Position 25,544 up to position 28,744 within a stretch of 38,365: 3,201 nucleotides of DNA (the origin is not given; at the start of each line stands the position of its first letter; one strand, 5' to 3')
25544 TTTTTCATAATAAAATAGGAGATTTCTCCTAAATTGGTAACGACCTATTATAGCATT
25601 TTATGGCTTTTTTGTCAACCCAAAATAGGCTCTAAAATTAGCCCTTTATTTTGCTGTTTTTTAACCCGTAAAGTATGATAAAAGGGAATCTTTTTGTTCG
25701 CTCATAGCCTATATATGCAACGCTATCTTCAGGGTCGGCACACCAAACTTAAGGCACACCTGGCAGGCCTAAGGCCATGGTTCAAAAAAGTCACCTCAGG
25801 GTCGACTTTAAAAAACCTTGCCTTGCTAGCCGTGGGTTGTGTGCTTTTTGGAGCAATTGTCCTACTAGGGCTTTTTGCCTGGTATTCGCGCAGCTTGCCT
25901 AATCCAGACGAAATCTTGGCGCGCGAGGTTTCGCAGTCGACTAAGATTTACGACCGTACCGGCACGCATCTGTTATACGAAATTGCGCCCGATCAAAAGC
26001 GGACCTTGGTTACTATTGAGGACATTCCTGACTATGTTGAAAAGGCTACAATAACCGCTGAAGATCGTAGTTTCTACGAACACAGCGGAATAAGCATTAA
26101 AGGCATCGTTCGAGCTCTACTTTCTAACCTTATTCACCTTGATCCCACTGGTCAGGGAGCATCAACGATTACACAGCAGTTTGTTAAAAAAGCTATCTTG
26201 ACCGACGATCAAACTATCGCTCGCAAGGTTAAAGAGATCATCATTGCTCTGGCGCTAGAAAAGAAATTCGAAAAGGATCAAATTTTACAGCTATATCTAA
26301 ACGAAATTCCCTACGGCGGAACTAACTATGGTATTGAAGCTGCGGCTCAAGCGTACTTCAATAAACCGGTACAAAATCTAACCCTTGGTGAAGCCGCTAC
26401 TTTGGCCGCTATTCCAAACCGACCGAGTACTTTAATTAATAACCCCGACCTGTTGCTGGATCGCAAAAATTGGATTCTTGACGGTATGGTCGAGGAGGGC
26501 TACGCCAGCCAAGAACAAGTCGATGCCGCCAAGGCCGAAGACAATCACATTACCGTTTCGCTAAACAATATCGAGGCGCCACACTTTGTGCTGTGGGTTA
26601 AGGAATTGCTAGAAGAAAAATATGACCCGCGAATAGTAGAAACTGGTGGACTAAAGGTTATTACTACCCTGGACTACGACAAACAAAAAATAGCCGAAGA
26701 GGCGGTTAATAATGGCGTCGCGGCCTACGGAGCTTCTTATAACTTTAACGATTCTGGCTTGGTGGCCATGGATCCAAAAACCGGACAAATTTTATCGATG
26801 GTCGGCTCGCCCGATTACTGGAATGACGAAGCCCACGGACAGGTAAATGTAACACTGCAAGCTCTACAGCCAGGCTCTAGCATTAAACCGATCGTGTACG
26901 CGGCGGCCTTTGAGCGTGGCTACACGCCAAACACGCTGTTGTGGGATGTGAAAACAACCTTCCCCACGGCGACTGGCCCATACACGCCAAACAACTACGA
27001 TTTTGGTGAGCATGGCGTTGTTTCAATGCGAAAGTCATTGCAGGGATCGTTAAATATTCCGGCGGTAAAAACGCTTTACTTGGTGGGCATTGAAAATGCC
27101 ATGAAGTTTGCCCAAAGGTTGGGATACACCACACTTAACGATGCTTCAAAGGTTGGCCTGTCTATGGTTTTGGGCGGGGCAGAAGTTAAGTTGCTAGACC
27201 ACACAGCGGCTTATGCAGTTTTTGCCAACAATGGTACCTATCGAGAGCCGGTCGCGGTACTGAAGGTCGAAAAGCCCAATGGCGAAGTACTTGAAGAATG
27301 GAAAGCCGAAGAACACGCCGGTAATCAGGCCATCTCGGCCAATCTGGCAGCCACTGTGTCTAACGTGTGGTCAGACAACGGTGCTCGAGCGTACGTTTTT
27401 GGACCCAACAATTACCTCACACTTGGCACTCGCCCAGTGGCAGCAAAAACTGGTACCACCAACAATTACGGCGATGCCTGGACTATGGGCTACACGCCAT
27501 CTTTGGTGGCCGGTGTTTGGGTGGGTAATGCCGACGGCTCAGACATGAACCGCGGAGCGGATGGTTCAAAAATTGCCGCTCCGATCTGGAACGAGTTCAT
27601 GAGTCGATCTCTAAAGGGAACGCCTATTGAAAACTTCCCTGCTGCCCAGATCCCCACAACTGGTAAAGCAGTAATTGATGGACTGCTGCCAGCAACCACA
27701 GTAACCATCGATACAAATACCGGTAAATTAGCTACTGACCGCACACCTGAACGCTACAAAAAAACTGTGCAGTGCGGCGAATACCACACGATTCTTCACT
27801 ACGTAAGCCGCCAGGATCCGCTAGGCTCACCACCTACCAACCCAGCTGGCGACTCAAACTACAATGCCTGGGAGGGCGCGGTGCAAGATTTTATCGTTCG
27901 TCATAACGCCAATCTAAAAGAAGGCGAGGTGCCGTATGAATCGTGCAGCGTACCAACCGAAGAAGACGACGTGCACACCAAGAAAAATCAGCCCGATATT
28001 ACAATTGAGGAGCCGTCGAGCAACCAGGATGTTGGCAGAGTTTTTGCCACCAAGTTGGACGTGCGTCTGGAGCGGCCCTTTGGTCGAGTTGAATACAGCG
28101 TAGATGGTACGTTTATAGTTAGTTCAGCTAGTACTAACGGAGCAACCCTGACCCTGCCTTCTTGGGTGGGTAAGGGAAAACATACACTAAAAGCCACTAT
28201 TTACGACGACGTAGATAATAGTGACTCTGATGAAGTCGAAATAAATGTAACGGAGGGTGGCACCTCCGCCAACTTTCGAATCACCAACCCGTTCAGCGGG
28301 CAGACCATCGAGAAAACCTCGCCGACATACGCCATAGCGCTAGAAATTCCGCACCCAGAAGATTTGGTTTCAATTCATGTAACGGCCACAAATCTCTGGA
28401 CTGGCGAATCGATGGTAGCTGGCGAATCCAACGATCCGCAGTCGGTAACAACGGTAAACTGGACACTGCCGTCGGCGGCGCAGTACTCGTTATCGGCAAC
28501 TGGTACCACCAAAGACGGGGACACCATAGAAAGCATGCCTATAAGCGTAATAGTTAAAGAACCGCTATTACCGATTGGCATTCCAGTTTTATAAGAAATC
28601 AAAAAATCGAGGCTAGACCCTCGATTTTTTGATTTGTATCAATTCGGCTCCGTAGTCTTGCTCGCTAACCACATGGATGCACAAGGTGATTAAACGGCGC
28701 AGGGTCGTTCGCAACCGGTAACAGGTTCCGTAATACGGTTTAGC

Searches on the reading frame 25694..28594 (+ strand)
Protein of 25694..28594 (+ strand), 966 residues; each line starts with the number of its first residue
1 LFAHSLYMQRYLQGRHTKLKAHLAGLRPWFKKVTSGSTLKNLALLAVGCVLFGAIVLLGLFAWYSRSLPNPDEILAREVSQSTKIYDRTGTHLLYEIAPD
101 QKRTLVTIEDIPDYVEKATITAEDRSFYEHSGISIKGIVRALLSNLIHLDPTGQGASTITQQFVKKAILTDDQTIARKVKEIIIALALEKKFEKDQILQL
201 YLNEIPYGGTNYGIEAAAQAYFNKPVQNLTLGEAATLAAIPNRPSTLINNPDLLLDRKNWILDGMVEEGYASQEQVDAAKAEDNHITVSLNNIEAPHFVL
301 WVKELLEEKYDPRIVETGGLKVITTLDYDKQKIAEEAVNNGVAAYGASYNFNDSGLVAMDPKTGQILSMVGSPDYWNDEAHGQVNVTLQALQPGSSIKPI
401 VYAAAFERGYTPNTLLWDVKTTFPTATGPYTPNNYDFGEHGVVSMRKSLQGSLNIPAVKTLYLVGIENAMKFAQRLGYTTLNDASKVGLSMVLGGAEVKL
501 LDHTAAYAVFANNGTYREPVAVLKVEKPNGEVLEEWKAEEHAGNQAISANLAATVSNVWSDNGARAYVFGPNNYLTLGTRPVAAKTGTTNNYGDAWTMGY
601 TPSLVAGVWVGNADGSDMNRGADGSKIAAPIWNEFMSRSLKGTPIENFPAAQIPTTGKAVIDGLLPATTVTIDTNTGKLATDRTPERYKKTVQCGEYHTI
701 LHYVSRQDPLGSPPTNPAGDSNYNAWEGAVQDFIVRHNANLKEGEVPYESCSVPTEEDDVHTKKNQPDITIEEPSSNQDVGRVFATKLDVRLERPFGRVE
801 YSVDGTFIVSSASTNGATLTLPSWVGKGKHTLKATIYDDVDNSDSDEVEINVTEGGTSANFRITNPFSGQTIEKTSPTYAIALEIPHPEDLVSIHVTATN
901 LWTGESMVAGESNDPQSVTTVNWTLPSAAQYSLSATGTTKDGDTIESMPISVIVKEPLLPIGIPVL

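Call 19: search_protein_families(library=ncbifam, proteins=[window:25694-28594:+])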
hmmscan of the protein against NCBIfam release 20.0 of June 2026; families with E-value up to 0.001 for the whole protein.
window:25694-28594:+ (966 aa): 16 families
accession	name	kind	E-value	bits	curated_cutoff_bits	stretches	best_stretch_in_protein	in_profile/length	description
TIGR02074.1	PBP_1a_fam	subfamily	7.2e-153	510.2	508.75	1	102-640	1-533/535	PBP1A family penicillin-binding protein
TIGR02073.1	PBP_1c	equivalog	2.1e-125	420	494.2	1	75-846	4-723/728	penicillin-binding protein 1C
NF051885.1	tranpepglycosPbpC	equivalog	7.2e-125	418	900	1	42-652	16-606/632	multimodular transpeptidase-transglycosylase PbpC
NF008643.0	PRK11636.1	equivalog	2.4e-87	294.1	1263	3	39-348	4-313/850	peptidoglycan glycosyltransferase/peptidoglycan DD-transpeptidase MrcA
TIGR02071.1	PBP_1b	equivalog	4.5e-86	289.6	717.75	1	100-639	144-682/729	penicillin-binding protein 1B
NF038276.1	strep_PBP2A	exception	8.3e-83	278.8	1100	1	76-640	71-637/716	penicillin-binding protein PBP2A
NF008414.0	PRK11240.1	equivalog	2.2e-68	231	1121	1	102-635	63-560/774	peptidoglycan glycosyltransferase PbpC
NF038272.1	strep_PBP1A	exception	7.9e-68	229.3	1075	1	38-595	7-564/658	penicillin-binding protein PBP1A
NF007061.0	PRK09506.1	equivalog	4e-66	223.4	1120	1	100-636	208-743/825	bifunctional glycosyl transferase/transpeptidase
NF038274.1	strep_PBP1B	exception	1.5e-65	221.9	1225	2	43-245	19-228/745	penicillin-binding protein PBP1B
NF011423.0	PRK14850.1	equivalog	1.2e-60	205.8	1275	1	100-616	154-671/764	penicillin-binding protein 1b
NF010008.0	PRK13481.1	equivalog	4.4e-38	131.1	270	1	100-281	77-265/269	glycosyltransferase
TIGR02070.1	mono_pep_trsgly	equivalog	5e-35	121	182.65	1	102-265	54-218/224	monofunctional biosynthetic peptidoglycan transglycosylase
TIGR03423.1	pbp2_mrdA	equivalog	1e-16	60.6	455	1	317-478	224-390/593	penicillin-binding protein 2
TIGR02214.1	spoVD_pbp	equivalog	9.2e-07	27.6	688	1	319-479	210-371/636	stage V sporulation protein D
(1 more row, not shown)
